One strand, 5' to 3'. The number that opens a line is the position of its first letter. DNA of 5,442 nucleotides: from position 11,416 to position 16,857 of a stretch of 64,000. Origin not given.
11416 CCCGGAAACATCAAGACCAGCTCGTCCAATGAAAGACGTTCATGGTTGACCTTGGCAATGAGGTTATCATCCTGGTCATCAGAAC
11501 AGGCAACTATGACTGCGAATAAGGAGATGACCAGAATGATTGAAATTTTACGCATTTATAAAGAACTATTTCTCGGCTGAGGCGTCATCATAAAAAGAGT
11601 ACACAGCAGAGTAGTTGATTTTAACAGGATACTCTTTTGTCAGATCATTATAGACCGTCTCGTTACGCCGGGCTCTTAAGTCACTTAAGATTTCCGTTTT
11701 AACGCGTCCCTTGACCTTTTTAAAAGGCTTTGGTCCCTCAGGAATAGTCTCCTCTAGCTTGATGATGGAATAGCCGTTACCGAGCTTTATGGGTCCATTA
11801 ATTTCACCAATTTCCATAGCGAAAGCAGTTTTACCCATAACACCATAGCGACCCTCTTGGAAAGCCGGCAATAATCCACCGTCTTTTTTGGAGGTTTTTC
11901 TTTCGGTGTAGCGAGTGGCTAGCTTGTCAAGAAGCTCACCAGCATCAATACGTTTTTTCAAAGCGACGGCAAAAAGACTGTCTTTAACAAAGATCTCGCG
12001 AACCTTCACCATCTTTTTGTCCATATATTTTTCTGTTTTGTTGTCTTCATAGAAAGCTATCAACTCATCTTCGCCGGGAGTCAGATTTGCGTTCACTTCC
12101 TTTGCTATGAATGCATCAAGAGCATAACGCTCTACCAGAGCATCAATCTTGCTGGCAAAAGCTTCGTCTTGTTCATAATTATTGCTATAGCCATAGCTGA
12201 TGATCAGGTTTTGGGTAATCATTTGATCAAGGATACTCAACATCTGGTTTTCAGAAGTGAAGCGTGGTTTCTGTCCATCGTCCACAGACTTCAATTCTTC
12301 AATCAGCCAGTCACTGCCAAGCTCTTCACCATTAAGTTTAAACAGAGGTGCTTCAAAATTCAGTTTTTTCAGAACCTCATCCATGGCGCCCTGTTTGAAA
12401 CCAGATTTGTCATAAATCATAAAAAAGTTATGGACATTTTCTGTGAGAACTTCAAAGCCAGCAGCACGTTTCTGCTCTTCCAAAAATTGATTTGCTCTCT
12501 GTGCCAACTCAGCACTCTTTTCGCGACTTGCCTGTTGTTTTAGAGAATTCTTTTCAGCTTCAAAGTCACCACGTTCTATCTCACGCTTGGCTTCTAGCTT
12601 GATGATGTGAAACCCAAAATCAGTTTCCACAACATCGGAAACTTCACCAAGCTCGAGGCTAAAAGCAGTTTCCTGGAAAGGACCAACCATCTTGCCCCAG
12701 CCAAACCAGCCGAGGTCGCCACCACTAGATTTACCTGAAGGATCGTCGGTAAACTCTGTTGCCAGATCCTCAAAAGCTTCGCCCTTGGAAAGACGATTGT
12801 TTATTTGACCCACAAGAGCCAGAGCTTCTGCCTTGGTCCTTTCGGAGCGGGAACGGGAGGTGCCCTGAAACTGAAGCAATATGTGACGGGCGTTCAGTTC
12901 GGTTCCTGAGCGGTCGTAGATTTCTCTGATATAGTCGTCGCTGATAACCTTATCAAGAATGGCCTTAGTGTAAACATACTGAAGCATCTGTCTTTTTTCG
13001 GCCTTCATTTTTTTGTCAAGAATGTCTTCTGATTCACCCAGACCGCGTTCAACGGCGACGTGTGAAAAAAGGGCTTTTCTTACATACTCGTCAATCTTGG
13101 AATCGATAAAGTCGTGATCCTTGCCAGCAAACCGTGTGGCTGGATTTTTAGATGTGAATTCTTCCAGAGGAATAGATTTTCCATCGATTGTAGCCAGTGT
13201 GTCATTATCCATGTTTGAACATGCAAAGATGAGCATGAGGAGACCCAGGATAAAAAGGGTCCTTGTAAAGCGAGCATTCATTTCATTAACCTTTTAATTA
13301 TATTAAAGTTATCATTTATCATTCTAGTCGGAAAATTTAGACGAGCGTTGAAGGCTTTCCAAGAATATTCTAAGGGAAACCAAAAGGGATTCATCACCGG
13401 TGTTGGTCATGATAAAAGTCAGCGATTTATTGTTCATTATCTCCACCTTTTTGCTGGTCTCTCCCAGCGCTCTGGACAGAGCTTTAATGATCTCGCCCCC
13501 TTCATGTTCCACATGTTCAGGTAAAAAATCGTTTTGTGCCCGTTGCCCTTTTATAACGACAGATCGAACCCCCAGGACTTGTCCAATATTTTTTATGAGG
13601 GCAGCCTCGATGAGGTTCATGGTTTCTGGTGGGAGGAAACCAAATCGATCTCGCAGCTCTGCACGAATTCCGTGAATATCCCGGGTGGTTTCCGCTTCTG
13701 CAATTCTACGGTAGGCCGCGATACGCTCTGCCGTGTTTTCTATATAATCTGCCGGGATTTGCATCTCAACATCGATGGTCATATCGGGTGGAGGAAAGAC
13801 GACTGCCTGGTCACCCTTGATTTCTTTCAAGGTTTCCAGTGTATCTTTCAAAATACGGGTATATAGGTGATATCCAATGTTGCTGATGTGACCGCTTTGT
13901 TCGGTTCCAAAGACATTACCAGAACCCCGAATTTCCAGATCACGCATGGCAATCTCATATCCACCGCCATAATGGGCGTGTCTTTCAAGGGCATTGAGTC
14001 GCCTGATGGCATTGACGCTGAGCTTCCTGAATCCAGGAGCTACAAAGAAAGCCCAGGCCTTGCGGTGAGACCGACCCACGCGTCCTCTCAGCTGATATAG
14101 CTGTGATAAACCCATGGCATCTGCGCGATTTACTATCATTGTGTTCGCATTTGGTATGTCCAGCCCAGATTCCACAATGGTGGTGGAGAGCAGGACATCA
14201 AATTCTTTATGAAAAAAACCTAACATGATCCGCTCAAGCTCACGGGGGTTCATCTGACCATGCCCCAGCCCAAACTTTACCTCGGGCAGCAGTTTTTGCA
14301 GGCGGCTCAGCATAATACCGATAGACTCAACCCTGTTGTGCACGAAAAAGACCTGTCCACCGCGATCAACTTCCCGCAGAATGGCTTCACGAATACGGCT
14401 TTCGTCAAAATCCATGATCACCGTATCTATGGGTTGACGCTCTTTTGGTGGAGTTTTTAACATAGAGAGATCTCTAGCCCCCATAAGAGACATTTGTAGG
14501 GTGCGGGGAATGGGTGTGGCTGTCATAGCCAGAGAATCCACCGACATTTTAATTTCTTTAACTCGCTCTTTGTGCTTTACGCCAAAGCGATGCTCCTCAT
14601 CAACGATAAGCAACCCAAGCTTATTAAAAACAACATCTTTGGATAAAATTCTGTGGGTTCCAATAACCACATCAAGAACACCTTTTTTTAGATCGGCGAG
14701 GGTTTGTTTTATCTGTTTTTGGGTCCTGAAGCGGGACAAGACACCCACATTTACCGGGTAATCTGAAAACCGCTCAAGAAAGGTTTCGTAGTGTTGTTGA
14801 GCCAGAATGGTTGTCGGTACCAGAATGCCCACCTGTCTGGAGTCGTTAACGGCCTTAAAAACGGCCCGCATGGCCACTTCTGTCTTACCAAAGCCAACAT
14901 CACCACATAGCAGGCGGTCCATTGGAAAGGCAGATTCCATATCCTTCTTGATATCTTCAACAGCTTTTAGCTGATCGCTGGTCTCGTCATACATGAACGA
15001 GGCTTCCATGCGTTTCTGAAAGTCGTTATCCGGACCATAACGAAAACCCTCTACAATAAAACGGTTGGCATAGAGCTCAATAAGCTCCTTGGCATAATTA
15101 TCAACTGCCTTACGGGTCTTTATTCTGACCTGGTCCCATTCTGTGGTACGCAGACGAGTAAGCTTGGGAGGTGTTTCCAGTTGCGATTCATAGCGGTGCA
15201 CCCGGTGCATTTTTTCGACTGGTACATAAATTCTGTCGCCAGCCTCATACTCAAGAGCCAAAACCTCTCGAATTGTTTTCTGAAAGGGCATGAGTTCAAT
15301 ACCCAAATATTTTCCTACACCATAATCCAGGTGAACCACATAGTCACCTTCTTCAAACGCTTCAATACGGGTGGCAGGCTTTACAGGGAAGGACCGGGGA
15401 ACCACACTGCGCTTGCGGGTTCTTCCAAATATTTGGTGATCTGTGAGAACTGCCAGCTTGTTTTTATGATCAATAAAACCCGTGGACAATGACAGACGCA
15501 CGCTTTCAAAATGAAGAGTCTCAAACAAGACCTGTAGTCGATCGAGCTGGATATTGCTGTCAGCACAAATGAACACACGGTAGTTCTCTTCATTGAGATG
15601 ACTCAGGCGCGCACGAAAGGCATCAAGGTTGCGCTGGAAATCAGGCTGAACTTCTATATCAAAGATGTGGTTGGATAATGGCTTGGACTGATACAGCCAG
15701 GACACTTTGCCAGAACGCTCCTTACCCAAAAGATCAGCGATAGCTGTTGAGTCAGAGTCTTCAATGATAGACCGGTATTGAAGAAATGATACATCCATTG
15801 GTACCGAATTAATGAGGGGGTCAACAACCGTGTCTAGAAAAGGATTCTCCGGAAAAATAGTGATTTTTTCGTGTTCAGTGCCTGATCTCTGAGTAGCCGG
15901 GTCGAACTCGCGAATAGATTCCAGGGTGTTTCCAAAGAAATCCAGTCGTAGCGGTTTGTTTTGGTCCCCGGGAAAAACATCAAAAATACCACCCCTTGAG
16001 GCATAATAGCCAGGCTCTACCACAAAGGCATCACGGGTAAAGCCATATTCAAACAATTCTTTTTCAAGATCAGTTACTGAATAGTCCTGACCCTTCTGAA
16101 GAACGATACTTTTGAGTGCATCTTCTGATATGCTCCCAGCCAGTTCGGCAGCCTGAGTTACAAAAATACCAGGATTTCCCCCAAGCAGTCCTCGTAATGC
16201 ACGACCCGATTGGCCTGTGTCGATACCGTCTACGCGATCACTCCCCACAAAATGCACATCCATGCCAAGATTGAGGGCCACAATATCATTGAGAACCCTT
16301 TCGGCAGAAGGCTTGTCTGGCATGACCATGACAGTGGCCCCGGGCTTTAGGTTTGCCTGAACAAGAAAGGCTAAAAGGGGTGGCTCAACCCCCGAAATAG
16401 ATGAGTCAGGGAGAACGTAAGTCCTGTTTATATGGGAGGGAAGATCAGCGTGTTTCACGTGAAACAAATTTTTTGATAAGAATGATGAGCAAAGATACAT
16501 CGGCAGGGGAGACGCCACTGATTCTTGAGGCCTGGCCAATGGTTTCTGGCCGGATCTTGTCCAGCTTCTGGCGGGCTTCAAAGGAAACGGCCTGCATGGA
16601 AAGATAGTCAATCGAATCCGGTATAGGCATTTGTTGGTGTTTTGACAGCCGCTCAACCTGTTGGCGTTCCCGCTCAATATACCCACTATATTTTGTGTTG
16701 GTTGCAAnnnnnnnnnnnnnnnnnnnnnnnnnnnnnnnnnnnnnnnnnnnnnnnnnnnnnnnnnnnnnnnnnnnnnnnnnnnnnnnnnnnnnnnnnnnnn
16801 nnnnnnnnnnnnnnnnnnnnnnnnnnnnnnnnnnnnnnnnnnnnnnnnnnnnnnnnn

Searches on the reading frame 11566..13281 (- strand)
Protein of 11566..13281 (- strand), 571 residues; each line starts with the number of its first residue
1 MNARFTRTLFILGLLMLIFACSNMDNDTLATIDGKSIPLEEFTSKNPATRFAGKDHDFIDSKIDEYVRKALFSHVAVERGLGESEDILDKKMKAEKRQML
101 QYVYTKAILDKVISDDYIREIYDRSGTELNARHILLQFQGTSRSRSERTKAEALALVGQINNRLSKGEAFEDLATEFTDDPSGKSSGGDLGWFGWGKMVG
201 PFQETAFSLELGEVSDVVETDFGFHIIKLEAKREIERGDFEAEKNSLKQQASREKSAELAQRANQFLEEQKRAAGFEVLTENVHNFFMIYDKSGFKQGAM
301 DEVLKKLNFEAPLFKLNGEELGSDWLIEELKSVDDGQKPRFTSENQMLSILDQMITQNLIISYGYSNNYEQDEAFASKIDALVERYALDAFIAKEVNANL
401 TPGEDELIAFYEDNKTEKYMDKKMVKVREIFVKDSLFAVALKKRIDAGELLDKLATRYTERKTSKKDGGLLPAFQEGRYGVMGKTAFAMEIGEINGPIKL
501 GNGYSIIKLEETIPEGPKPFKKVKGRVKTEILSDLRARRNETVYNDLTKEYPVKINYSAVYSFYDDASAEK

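Call 39: search_protein_families(library=pfam, proteins=[window:11566-13281:-], max_evalue=0.0001)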
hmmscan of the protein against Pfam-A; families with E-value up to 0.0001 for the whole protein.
window:11566-13281:- (571 aa): 3 families
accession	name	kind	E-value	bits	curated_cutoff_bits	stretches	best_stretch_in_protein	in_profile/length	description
PF13616.12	Rotamase_3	-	3.1e-38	131.4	22.5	2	127-232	14-115/116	PPIC-type PPIASE domain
PF00639.27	Rotamase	-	2.9e-36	124.8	21.7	2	133-230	1-96/97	PPIC-type PPIASE domain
PF13145.12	Rotamase_2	-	3.7e-21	76.6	27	2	404-524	3-120/121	PPIC-type PPIASE domain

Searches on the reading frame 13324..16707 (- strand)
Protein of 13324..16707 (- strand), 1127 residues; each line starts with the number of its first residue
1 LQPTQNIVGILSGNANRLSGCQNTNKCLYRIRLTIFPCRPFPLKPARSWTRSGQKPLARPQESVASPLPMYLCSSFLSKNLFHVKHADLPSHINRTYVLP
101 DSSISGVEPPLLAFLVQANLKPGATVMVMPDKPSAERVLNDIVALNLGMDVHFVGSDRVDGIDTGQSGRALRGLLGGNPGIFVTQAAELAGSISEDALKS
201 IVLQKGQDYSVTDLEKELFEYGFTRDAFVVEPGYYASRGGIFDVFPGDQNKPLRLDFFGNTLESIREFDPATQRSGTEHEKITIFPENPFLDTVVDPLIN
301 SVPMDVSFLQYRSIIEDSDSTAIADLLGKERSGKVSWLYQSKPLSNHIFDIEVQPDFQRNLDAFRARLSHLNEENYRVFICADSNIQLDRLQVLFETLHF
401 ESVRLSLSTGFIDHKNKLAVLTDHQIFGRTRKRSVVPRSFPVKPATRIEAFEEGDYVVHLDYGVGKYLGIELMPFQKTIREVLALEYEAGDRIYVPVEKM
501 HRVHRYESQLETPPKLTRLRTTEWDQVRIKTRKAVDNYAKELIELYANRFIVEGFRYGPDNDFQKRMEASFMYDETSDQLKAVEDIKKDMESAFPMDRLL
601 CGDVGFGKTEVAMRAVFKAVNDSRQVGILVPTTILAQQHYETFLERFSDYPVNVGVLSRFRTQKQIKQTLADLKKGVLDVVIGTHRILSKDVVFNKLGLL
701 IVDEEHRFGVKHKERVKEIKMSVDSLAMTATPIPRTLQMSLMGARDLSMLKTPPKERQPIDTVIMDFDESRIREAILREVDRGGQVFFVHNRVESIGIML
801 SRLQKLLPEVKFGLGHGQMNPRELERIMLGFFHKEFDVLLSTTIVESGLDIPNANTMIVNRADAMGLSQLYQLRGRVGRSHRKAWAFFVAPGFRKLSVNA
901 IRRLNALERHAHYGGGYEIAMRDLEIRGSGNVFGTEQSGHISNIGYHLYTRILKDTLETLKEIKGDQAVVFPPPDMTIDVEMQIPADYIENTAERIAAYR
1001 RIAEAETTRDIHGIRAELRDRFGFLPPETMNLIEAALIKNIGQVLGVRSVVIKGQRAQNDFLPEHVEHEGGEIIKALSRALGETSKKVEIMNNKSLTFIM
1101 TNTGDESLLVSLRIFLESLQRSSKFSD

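Call 39: search_protein_families(library=pfam, proteins=[window:13324-16707:-], max_evalue=0.0001)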
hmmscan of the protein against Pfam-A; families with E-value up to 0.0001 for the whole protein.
window:13324-16707:- (1127 aa): 6 families
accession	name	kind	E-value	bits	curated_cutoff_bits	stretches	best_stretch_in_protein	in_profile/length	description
PF00270.35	DEAD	-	4.8e-25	88.6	26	1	576-738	1-165/167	DEAD/DEAH box helicase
PF17757.6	UvrB_inter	-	3.5e-22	78.7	22.9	1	201-290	1-91/91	UvrB interaction domain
PF03461.20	TRCF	-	2.9e-21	76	25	1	978-1064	1-87/95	TRCF domain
PF00271.37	Helicase_C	-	4.6e-19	69.2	23.5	1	775-880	9-109/110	Helicase conserved C-terminal domain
PF02559.22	CarD_TRCF_RID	-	1.4e-16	60.7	23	1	451-506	1-56/57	CarD-like/TRCF RID domain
PF04851.21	ResIII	-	3.7e-12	46.9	22.5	1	577-732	6-162/164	Type III restriction enzyme, res subunit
